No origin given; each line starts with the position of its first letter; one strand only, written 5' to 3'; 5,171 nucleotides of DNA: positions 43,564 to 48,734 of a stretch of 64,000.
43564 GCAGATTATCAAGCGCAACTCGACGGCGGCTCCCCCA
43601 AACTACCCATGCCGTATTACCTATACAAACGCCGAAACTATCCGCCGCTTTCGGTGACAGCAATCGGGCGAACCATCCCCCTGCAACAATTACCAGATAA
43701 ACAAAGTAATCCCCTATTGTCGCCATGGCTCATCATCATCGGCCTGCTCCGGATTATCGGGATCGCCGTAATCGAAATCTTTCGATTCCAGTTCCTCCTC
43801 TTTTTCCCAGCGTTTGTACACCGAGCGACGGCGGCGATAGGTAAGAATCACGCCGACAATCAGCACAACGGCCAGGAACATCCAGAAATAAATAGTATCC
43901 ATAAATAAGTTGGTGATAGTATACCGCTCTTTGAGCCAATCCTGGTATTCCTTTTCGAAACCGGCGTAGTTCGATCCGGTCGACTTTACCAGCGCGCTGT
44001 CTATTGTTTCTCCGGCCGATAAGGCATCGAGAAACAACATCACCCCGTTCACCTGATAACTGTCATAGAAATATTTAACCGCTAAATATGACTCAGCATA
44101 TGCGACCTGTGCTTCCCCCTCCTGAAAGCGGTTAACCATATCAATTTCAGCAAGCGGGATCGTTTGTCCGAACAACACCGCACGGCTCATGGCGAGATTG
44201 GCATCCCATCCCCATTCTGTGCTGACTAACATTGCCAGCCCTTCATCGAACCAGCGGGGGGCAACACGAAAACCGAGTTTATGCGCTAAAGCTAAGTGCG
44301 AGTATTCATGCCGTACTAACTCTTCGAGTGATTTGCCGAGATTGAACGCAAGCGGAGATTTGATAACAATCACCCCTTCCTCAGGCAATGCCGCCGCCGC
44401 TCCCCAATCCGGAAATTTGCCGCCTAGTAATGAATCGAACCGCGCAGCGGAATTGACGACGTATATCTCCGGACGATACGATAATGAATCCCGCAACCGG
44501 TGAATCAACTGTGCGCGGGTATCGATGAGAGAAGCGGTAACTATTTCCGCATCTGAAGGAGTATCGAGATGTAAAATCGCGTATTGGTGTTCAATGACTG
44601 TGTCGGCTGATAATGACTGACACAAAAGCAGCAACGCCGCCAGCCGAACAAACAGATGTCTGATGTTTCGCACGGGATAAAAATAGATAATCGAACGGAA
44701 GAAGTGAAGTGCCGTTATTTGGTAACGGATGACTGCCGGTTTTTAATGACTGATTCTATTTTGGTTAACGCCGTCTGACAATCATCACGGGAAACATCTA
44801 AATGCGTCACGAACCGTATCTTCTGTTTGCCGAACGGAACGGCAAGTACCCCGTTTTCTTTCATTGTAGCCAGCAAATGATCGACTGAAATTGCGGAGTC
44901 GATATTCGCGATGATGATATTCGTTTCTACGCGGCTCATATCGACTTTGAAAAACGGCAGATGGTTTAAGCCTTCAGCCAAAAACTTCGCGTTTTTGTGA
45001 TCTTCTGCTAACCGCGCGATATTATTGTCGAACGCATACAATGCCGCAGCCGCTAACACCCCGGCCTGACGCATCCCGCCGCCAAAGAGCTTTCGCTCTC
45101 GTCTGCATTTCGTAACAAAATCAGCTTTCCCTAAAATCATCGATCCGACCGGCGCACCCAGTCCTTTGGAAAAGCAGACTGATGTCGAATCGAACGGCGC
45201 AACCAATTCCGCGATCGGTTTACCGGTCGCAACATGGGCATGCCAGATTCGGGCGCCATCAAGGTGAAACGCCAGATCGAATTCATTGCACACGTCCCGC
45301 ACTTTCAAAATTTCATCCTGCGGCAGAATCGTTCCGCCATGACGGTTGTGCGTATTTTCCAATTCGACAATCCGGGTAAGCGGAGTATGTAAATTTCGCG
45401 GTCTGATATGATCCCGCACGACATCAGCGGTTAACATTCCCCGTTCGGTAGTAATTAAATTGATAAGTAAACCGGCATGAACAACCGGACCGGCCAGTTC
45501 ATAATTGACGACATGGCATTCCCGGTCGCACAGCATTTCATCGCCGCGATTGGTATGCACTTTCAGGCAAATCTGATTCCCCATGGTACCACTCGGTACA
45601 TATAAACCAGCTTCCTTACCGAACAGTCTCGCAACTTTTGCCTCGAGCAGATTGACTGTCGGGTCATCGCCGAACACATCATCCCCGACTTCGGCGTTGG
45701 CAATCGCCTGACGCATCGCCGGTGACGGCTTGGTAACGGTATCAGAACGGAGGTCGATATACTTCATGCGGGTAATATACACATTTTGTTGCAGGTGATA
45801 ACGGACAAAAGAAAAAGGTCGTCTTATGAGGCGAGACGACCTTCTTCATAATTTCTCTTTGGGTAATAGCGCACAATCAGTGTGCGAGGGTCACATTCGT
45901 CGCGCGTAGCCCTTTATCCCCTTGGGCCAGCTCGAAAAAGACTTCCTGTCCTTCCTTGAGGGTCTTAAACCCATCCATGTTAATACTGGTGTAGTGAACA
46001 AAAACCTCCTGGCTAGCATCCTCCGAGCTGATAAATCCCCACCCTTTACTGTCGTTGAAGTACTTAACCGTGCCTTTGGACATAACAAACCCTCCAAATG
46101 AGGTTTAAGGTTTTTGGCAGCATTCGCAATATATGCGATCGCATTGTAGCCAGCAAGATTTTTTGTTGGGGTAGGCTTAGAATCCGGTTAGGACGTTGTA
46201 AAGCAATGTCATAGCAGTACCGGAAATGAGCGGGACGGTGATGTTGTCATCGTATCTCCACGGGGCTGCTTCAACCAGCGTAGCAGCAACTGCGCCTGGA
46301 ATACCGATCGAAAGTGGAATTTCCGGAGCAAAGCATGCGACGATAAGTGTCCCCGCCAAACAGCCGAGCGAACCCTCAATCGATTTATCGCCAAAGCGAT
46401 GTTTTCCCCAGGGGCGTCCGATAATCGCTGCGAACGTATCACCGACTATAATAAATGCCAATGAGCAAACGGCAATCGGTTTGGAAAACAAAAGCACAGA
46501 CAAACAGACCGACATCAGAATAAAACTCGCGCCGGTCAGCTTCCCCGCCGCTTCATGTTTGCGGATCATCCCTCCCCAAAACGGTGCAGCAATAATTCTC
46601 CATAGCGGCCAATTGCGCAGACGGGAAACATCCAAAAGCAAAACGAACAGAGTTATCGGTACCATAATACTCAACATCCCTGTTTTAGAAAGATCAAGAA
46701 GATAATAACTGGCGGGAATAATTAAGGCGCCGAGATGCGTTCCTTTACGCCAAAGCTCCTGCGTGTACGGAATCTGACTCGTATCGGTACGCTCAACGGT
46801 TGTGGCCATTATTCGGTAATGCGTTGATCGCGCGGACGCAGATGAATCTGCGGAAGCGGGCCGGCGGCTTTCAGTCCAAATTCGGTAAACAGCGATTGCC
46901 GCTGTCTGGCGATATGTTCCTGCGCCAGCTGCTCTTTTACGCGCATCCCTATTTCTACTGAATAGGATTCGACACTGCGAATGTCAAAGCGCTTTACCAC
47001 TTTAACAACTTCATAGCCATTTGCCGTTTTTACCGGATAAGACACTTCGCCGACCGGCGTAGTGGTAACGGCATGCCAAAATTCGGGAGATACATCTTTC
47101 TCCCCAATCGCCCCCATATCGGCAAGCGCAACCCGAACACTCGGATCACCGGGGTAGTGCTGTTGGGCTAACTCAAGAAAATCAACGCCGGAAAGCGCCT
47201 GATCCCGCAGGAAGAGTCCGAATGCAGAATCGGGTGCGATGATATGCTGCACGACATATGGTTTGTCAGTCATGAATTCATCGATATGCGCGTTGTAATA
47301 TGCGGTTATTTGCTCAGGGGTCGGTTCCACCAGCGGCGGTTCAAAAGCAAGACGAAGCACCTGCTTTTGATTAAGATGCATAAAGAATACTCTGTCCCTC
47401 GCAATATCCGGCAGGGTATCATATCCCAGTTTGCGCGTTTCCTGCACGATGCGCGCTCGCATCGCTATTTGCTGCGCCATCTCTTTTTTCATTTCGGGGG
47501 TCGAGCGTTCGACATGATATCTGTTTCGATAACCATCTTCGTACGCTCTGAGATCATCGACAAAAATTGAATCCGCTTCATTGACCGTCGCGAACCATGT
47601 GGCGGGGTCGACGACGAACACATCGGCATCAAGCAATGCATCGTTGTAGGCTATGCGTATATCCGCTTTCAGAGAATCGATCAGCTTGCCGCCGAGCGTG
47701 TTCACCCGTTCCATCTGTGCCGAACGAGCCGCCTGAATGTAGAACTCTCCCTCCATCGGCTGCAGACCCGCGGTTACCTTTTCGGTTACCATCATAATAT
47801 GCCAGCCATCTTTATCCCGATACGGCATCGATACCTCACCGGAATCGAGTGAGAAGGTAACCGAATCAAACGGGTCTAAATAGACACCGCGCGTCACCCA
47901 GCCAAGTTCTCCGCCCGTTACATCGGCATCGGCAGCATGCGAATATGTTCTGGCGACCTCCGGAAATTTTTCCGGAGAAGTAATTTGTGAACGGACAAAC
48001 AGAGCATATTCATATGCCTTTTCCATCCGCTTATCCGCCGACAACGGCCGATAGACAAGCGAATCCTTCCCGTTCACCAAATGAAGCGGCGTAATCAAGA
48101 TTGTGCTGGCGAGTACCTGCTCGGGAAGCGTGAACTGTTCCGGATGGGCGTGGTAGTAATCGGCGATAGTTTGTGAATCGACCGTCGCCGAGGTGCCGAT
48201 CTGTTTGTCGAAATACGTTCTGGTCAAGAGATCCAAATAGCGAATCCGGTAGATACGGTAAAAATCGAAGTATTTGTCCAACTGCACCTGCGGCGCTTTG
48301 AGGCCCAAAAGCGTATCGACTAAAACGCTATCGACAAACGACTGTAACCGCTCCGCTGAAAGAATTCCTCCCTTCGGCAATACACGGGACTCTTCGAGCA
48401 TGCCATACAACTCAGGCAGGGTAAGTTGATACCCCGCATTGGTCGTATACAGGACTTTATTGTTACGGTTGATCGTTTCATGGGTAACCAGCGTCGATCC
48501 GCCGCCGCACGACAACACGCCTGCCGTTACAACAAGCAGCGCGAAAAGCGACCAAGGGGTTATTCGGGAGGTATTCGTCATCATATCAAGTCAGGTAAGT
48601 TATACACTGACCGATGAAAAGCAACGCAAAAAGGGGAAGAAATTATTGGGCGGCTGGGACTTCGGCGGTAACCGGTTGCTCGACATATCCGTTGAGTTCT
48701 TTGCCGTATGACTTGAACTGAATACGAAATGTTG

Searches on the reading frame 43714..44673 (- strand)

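Call 34: search_protein_families(library=pfam, proteins=[window:43714-44673:-], max_evalue=0.0001)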
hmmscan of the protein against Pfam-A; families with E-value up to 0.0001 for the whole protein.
window:43714-44673:- (319 aa): 1 family
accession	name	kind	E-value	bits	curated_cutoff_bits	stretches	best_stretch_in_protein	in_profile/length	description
PF13485.12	Peptidase_MA_2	-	8.5e-15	55.5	32.4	1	70-248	23-200/201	Peptidase MA superfamily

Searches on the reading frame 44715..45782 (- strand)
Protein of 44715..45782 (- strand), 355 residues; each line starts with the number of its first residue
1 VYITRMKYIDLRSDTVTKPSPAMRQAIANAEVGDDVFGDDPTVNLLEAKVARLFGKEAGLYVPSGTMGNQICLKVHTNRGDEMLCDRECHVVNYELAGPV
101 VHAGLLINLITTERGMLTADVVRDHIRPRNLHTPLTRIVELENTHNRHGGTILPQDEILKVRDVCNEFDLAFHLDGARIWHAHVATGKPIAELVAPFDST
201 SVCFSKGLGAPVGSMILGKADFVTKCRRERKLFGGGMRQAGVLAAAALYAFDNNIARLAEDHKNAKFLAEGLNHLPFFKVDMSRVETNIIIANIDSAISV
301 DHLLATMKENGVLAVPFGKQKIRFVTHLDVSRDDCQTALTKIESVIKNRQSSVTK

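Call 34: search_protein_families(library=pfam, proteins=[window:44715-45782:-], max_evalue=0.0001)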
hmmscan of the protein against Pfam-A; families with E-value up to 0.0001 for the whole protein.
window:44715-45782:- (355 aa): 2 families
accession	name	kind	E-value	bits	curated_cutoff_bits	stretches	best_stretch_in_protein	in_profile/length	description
PF01212.27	Beta_elim_lyase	-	4.7e-96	321.9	27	1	10-291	1-284/288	Beta-eliminating lyase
PF00202.27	Aminotran_3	-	2.5e-07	30.2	30.5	1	149-346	203-403/403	Aminotransferase class-III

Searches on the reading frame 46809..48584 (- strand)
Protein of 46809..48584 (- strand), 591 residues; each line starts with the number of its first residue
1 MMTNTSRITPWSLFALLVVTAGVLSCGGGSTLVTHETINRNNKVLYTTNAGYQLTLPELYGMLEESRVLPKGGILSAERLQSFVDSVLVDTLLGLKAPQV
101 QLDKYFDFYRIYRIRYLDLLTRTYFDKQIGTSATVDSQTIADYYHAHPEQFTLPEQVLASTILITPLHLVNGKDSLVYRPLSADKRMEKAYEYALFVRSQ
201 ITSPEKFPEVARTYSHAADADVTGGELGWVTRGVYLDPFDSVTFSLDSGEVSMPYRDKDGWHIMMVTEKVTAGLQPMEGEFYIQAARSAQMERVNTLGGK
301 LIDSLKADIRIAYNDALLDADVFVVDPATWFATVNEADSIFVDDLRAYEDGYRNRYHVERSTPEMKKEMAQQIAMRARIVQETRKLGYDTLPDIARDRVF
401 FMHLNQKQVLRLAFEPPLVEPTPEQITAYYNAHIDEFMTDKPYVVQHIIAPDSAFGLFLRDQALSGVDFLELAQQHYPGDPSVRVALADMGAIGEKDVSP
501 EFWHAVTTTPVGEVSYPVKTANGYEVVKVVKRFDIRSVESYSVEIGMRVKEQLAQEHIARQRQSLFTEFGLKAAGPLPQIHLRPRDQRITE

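Call 34: search_protein_families(library=pfam, proteins=[window:46809-48584:-], max_evalue=0.0001)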
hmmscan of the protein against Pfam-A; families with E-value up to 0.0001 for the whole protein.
window:46809-48584:- (591 aa): 3 families
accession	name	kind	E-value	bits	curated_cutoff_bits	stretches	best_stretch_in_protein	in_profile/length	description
PF00639.27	Rotamase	-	1.9e-25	90.1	21.7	2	183-267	11-96/97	PPIC-type PPIASE domain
PF13145.12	Rotamase_2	-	7.9e-23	82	27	1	421-532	1-108/121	PPIC-type PPIASE domain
PF13616.12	Rotamase_3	-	5.8e-22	78.9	22.5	2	155-269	14-115/116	PPIC-type PPIASE domain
